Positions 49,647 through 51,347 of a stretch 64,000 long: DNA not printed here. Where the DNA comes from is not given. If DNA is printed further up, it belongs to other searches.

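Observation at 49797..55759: Form II/III RuBisCO in a non-canonical operon: P-loop kinase, HAD phosphatase and two outsized MDR dehydrogenase paralogs, with no AMP phosphorylase or R15P isomerase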

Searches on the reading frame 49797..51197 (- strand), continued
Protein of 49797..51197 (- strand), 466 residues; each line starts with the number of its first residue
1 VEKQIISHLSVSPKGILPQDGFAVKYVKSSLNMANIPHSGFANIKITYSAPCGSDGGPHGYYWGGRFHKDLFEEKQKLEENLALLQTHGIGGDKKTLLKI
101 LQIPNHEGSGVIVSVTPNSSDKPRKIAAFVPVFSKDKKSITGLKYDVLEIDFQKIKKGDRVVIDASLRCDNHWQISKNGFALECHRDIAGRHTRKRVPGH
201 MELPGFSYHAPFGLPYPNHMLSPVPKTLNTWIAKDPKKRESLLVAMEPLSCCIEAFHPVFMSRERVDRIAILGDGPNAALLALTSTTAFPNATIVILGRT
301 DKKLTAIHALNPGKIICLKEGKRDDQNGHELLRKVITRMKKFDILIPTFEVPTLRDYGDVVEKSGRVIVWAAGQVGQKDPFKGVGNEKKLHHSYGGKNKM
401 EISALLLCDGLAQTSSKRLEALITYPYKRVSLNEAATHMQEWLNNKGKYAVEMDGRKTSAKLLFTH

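Call 29: search_protein_families(library=pfam, proteins=[P0036, P0037, P0039, P0031, P0016, P0018, P0020, P0022, P0024, P0012], max_evalue=0.01)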
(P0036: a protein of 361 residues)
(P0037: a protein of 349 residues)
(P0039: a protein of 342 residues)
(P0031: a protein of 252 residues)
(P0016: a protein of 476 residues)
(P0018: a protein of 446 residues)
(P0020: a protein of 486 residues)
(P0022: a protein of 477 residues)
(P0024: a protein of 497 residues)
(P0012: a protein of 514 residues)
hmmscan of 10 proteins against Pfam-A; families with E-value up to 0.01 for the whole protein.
P0036 (361 aa): 3 families
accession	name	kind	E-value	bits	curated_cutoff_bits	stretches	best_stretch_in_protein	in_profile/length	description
PF08240.17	ADH_N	-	2.1e-16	60.5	23.5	1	26-127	4-97/104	Alcohol dehydrogenase GroES-like domain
PF00107.32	ADH_zinc_N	-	6.6e-12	45.9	31.8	1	177-320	1-128/129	Zinc-binding dehydrogenase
PF16912.11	Glu_dehyd_C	-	2.5e-07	30.8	34.9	1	148-347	6-202/211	Glucose dehydrogenase C-terminus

P0037 (349 aa): 4 families
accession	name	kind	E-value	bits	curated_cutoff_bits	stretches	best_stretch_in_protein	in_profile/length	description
PF08240.17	ADH_N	-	2.5e-31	108.4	23.5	1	24-128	2-99/104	Alcohol dehydrogenase GroES-like domain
PF00107.32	ADH_zinc_N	-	9.8e-18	64.8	31.8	1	187-303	9-123/129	Zinc-binding dehydrogenase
PF16912.11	Glu_dehyd_C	-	2.8e-06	27.4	34.9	1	143-335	2-202/211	Glucose dehydrogenase C-terminus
PF13602.12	ADH_zinc_N_2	-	0.0093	17.3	27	0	214-335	3-124/134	Zinc-binding dehydrogenase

P0039 (342 aa): 3 families
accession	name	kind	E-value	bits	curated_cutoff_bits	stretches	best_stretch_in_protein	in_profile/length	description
PF08240.17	ADH_N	-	3.7e-11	43.6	23.5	1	27-134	4-104/104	Alcohol dehydrogenase GroES-like domain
PF16912.11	Glu_dehyd_C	-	4.2e-09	36.6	34.9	1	140-327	3-199/211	Glucose dehydrogenase C-terminus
PF00107.32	ADH_zinc_N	-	3e-07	30.9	31.8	1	199-298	24-128/129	Zinc-binding dehydrogenase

P0031 (252 aa): 2 families
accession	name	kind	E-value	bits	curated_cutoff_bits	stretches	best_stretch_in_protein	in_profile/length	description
PF00107.32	ADH_zinc_N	-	1.5e-12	48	31.8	1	71-213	1-128/129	Zinc-binding dehydrogenase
PF16912.11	Glu_dehyd_C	-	6.9e-11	42.5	34.9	1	45-240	9-202/211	Glucose dehydrogenase C-terminus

P0016 (476 aa): 0 families

P0018 (446 aa): 0 families

P0020 (486 aa): 0 families

P0022 (477 aa): 2 families
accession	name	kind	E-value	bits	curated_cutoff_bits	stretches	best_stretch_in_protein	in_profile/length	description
PF00107.32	ADH_zinc_N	-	0.0016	18.8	31.8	1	303-363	13-68/129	Zinc-binding dehydrogenase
PF22952.2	KH_11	-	0.0048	17.6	24.6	0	70-91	18-39/85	Eukaryotic type KH-domain (KH-domain type I)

P0024 (497 aa): 0 families

P0012 (514 aa): 0 families

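Call 39: search_protein_families(library=pfam, proteins=[L001:8543-9838:-, L003:5782-6996:-], max_evalue=0.001)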
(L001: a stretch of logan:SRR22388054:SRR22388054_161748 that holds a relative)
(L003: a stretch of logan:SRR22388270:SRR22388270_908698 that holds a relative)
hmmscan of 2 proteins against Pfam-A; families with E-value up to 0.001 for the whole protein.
L001:8543-9838:- (431 aa): 2 families
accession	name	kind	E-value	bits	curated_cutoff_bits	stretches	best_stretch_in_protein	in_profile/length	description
PF13419.12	HAD_2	-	6.3e-09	36.6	23.8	0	104-201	22-121/178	Haloacid dehalogenase-like hydrolase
PF00702.32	Hydrolase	-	1.4e-05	26.1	26.4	0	156-200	90-139/191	haloacid dehalogenase-like hydrolase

L003:5782-6996:- (404 aa): 0 families

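Call 47: find_encoding_contigs(protein=P0009, flank=10000, max_places=3)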
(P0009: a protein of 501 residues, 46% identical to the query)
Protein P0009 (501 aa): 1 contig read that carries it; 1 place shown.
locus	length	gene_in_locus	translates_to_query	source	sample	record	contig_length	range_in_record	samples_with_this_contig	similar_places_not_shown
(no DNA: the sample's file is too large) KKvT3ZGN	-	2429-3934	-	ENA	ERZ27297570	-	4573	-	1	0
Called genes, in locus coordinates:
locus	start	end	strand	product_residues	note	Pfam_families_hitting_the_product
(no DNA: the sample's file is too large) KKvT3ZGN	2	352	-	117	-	?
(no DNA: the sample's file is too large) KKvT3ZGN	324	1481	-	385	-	PF00485:PRK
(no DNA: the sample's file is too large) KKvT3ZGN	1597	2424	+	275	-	PF00702:Hydrolase, PF13419:HAD_2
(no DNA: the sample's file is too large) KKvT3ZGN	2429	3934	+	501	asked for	-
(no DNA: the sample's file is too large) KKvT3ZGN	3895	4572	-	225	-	?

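Call 48: find_encoding_contigs(protein=P0004, flank=10000, max_places=3)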
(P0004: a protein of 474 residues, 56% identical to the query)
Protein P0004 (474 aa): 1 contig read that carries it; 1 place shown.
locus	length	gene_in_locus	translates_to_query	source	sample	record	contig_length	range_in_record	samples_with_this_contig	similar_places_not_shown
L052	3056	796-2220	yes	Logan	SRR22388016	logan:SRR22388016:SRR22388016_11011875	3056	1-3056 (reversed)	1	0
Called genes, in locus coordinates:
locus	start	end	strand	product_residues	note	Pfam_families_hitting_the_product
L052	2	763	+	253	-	?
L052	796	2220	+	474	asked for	-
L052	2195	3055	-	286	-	?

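Call 66: find_encoding_contigs(protein=P0020, flank=10000, max_places=3)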
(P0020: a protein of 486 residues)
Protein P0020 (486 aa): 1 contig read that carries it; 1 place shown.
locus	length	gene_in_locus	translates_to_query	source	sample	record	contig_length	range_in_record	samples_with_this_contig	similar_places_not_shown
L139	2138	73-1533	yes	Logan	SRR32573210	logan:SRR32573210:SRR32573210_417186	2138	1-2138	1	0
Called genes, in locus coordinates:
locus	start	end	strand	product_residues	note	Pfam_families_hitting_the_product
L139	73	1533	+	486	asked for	-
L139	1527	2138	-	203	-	?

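Call 70: find_encoding_contigs(protein=P0011, flank=10000, max_places=4)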
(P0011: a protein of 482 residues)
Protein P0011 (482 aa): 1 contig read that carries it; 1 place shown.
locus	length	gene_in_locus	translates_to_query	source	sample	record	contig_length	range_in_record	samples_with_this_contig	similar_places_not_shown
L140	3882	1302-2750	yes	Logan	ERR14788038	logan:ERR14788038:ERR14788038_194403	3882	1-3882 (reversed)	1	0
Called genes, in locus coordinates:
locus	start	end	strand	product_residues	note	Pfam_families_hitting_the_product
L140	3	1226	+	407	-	?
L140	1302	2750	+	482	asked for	-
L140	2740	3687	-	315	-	PF01869:BcrAD_BadFG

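Call 76: search_protein_families(library=pfam, proteins=[L003:5322-5696:+, L007:3614-4741:-, L006:3477-3971:-], max_evalue=0.01)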
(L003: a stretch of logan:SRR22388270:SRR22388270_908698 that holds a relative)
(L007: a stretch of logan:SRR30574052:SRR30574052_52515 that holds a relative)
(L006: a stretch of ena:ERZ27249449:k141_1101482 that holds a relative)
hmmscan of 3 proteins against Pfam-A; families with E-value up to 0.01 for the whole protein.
L003:5322-5696:+ (124 aa): 0 families

L007:3614-4741:- (375 aa): 0 families

L006:3477-3971:- (164 aa): 0 families

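Call 81: search_solved_structures(query=P0037, max_evalue=1e-10)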
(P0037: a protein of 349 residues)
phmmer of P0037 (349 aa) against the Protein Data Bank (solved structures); distinct sequences matched with E-value up to 1e-10: 158 (the best 60 are shown).
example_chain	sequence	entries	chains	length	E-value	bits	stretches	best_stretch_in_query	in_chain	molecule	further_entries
2dfv_A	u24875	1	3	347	2.3e-46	161.8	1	12-344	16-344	Probable L-threonine 3-dehydrogenase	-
2d8a_A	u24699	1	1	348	2.3e-46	161.8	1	12-344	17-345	Probable L-threonine 3-dehydrogenase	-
3gfb_A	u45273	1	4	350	4.1e-44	154.4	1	13-346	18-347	L-threonine 3-dehydrogenase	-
2dq4_A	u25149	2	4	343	1.2e-39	139.7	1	11-347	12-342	L-threonine 3-dehydrogenase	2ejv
3qe3_A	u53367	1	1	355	3.8e-38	134.8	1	3-345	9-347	Sorbitol dehydrogenase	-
1pl6_A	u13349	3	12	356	4.5e-38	134.5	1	3-345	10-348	Sorbitol dehydrogenase | human sorbitol dehydrogenase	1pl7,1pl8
1e3j_A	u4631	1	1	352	1.2e-36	129.9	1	5-267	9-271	NADP(H)-DEPENDENT KETOSE REDUCTASE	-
5kia_A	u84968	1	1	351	2e-36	129.1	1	6-330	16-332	L-threonine 3-dehydrogenase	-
4ilk_A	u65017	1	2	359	3e-31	112.1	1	1-333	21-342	Starvation sensing protein rspB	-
7y9p_A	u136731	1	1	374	3.8e-31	111.7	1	3-302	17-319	Xylitol dehydrogenase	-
4ej6_A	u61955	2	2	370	1e-29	107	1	1-347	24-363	Putative zinc-binding dehydrogenase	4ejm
2eer_A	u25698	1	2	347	5.7e-29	104.6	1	11-249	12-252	NAD-dependent alcohol dehydrogenase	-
3pii_A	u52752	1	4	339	2.6e-28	102.5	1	10-273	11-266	Alcohol dehydrogenase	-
1rjw_A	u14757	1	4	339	2.9e-28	102.3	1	10-273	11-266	Alcohol dehydrogenase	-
5vm2_A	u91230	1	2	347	7.9e-28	100.8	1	5-275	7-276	Alcohol dehydrogenase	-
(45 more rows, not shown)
